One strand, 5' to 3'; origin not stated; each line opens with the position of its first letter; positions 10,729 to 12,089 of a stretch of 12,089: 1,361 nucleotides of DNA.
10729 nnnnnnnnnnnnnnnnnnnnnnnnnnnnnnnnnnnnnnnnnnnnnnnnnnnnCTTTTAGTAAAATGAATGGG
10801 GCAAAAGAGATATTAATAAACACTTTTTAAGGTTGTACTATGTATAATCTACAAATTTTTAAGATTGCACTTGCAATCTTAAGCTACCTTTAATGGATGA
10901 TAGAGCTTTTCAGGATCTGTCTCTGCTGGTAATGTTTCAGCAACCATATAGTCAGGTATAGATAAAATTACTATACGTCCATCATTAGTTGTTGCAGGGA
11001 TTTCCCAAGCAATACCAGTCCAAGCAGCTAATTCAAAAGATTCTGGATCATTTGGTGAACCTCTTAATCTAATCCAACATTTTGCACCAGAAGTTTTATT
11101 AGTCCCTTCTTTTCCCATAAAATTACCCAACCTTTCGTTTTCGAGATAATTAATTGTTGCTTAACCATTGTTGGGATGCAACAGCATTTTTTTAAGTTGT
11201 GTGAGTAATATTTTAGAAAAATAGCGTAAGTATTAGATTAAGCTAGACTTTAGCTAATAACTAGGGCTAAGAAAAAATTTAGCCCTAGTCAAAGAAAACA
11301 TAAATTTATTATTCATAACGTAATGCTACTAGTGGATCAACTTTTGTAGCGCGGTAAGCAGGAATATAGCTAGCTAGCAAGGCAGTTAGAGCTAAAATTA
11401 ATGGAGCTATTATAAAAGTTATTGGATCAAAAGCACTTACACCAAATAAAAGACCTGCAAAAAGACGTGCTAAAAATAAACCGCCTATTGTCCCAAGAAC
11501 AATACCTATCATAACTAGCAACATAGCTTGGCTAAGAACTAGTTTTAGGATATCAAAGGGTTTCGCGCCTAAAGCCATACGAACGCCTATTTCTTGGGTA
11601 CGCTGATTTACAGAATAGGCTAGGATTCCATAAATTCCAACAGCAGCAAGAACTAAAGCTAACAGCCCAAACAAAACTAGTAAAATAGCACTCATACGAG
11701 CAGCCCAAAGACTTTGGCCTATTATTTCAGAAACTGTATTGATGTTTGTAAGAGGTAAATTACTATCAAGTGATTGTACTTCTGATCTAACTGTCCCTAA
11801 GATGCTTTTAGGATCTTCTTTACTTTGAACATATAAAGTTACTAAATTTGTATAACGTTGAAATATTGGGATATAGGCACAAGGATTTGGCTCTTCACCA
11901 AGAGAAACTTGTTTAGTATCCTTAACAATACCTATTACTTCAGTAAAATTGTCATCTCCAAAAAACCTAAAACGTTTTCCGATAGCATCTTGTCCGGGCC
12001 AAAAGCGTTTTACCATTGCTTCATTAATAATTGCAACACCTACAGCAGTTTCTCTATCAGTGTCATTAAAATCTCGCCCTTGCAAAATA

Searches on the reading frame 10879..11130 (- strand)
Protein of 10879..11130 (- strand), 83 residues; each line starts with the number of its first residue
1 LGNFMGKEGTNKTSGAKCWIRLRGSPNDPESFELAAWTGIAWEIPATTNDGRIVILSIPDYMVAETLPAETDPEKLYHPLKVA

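Call 71: search_protein_families(library=pfam, proteins=[window:10879-11130:-], max_evalue=1)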
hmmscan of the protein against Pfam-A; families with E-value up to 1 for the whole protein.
window:10879-11130:- (83 aa): 4 families
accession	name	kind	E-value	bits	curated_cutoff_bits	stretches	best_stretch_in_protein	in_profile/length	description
PF17509.7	DUF5440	-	8.1e-05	22.6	27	1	13-68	22-75/93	Family of unknown function (DUF5440)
PF17662.6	DUF5524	-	0.071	13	35.6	1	29-69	95-134/292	Family of unknown function (DUF5524)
PF14472.11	DUF4429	-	0.14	13.2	25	1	29-77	26-78/95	Domain of unknown function (DUF4429)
PF01302.31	CAP_GLY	-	0.17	12.3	26.5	1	13-53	8-44/65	CAP-Gly domain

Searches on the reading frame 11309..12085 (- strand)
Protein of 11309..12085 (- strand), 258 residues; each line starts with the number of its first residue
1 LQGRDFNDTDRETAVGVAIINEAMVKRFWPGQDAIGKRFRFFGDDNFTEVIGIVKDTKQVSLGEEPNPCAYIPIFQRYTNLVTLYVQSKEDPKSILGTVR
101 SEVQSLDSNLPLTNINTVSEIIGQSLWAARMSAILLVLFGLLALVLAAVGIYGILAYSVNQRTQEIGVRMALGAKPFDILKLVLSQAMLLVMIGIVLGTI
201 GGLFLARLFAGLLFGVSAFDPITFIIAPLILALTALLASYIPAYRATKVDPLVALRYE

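Call 3: search_protein_families(library=pfam, proteins=[window:11309-12085:-])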
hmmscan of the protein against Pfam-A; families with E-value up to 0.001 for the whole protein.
window:11309-12085:- (258 aa): 2 families
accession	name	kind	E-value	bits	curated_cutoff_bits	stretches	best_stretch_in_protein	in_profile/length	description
PF02687.27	FtsX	-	8.2e-20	71.5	25.5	1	138-251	2-120/120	FtsX-like permease C-terminal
PF12704.14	MacB_PCD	-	1.6e-08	35.5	27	1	2-93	107-198/207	MacB-like periplasmic core domain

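Call 4: search_protein_families(library=ncbifam, proteins=[window:11309-12085:-])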
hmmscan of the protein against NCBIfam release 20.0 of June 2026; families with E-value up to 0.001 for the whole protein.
window:11309-12085:- (258 aa): 4 families
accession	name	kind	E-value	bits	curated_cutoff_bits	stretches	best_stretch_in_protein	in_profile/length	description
TIGR03434.1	ADOP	subfamily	1.9e-100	337.2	622.3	1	1-258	545-803/803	ADOP family duplicated permease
NF007826.0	PRK10535.1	equivalog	5.2e-17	61.3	966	1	3-256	387-646/648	macrolide ABC transporter ATP-binding protein/permease MacB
TIGR02212.1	lolCE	equivalog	6.8e-08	31.8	362.45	1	58-258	194-411/411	lipoprotein-releasing ABC transporter permease subunit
NF041854.1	ABC_perm_YbbP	equivalog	0.00028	18.9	999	1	106-237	217-345/806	putative ABC transporter permease subunit YbbP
